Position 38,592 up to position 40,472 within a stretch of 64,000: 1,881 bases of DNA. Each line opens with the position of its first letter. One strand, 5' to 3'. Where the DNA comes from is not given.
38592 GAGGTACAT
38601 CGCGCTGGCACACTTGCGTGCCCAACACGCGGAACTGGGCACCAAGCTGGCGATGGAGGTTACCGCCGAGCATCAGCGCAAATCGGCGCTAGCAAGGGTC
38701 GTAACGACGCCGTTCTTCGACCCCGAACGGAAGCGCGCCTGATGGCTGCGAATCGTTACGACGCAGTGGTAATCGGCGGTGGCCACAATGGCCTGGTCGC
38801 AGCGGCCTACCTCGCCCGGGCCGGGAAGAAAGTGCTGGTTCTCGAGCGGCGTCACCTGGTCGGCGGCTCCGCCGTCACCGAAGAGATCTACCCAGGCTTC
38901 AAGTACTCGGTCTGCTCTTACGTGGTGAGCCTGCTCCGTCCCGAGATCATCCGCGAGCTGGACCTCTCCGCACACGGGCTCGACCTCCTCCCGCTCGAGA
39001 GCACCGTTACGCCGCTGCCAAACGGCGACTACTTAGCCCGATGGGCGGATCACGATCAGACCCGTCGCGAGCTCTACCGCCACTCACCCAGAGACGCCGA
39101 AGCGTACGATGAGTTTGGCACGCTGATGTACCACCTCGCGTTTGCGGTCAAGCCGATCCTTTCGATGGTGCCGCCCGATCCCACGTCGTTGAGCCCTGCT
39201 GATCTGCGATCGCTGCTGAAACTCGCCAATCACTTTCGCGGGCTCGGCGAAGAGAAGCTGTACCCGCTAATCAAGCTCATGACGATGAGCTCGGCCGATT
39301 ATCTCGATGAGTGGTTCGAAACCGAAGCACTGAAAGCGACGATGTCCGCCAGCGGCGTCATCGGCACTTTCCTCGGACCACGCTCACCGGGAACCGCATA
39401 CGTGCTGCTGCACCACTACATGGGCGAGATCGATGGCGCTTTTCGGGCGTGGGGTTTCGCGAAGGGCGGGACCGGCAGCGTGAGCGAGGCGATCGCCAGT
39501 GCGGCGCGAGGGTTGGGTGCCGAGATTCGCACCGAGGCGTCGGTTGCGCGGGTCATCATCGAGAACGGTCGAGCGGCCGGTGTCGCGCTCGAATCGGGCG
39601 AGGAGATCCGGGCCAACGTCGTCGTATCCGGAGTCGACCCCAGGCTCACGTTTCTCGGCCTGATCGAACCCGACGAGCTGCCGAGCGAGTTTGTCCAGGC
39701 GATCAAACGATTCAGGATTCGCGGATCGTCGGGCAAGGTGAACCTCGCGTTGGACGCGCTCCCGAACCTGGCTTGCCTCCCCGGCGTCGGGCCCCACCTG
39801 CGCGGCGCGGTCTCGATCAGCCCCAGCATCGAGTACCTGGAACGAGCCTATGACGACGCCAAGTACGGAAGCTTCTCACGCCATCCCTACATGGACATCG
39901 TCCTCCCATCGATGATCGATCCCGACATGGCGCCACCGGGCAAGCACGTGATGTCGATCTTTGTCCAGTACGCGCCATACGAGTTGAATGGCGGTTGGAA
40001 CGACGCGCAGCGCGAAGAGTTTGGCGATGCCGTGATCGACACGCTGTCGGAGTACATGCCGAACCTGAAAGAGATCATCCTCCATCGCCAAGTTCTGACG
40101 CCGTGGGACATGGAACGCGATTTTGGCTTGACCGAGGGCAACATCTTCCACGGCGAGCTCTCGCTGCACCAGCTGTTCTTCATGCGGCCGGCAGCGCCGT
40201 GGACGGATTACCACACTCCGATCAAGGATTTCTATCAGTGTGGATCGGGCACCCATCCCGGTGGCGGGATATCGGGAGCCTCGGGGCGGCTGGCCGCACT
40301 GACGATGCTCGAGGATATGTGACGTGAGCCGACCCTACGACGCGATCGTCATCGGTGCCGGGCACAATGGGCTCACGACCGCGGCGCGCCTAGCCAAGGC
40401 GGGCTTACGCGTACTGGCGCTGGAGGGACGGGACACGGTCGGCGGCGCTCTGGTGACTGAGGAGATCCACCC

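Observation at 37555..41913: GcvT-family folate protein coupled to two PYROXD2/CrtI-like flavoproteins: candidate uncharacterised amine N-demethylase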

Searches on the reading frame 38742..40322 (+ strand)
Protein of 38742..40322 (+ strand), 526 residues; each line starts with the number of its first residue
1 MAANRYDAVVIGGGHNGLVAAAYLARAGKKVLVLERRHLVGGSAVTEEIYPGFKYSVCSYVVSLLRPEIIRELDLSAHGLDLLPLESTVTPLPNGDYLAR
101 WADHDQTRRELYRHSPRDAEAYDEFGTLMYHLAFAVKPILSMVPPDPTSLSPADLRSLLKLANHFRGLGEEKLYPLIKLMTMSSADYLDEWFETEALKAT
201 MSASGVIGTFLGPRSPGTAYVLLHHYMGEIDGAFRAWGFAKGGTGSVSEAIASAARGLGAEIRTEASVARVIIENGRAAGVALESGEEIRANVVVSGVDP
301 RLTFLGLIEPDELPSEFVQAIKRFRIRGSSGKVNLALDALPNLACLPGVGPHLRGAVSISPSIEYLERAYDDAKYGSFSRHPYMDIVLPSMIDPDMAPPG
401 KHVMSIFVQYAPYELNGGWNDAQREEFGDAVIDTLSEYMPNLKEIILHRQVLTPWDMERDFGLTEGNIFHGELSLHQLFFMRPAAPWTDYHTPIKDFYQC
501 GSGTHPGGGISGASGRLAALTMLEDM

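Call 9: search_protein_families(library=pfam, proteins=[window:38742-40319:+], max_evalue=0.01)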
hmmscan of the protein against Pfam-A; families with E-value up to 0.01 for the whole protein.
window:38742-40319:+ (526 aa): 11 families
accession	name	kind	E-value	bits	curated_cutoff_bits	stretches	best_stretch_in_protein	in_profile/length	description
PF01593.30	Amino_oxidase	-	2.8e-21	76.8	19.8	1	17-519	3-439/443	Flavin containing amine oxidoreductase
PF01266.30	DAO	-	2.4e-12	47.5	27.9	1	7-57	1-55/353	FAD dependent oxidoreductase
PF13450.12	NAD_binding_8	-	2.9e-11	43.9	21.9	1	10-58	1-48/68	NAD(P)-binding Rossmann-like domain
PF12831.13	FAD_oxidored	-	2.3e-08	34.2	27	1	7-74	1-69/416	FAD dependent oxidoreductase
PF07992.20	Pyr_redox_2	-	3.4e-08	33.7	26.1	1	6-45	1-41/291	Pyridine nucleotide-disulphide oxidoreductase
PF00890.30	FAD_binding_2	-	3.8e-07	30.1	20.4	1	7-44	1-38/414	FAD binding domain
PF03486.20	HI0933_like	-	2.9e-06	27.3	50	1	7-41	2-36/244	HI0933-like protein Rossmann domain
PF01134.28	GIDA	-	1.3e-05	24.9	22.1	1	7-34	1-28/391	Glucose inhibited division protein A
PF01946.23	Thi4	-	3.4e-05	23.7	26.2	1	6-44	18-57/235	Thi4 family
PF00070.33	Pyr_redox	-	8.3e-05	23.5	22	1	8-41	2-35/82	Pyridine nucleotide-disulphide oxidoreductase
PF01494.25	FAD_binding_3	-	0.00011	22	22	1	6-37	2-33/349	FAD binding domain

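Call 10: search_protein_families(library=ncbifam, proteins=[window:38742-40319:+], max_evalue=0.01)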
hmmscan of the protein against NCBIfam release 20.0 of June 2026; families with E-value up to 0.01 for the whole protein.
window:38742-40319:+ (526 aa): 96 families (the best 25 are shown)
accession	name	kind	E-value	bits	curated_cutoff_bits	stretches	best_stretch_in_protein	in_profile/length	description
NF045689.1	BCarotKetCrtO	equivalog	7.3e-96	321.9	1000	1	5-524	3-537/563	beta-carotene ketolase CrtO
TIGR02734.1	crtI_fam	subfamily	8.1e-37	127.1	238.1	1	8-525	1-491/504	phytoene desaturase family protein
TIGR02730.1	carot_isom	equivalog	2.2e-30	106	586.9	3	237-325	221-309/493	carotenoid isomerase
NF058655.1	CrtID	equivalog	4e-26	91.9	640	3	367-511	333-468/478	bifunctional phytoene desaturase/3,4-desaturase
NF045637.1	carotdesatCrtDProt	equivalog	1.8e-23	82.8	580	3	240-309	217-286/485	1-hydroxycarotenoid 3,4-desaturase CrtD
TIGR02733.1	desat_CrtD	equivalog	2.4e-13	49.6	549.7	2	8-116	4-116/492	C-3',4' desaturase CrtD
NF005560.0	PRK07233.1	equivalog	7.6e-13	48.1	252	2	9-46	4-41/435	hypothetical protein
NF042421.1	hydcarot_desat_CrtD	equivalog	1.6e-10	40.1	500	1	380-511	344-470/487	1-hydroxycarotenoid 3,4-desaturase CrtD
NF053676.1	4oxCHCAChcC1Cy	equivalog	3.1e-09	35.8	1000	1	5-45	1-42/528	4-oxocyclohexanecarboxylate 2-dehydrogenase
NF006130.0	PRK08274.1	equivalog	1.2e-08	34.3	369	2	3-42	3-44/467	FAD-dependent tricarballylate dehydrogenase TcuA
NF003585.0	PRK05249.1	equivalog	4.6e-08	32.1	465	1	3-46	4-47/464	Si-specific NAD(P)(+) transhydrogenase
TIGR02032.1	GG-red-SF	subfamily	2.5e-07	30.7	158.8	1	6-41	1-36/297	geranylgeranyl reductase family protein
NF009478.0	PRK12844.1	equivalog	2.5e-07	29.4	789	1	4-44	7-47/559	3-ketosteroid-delta-1-dehydrogenase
TIGR03143.1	AhpF_homolog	hypoth_equivalog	4.3e-07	28.9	687.65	1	4-54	3-55/555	putative alkyl hydroperoxide reductase F subunit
NF005547.0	PRK07208.1-3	equivalog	4.5e-07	29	380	1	6-47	5-46/465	hypothetical protein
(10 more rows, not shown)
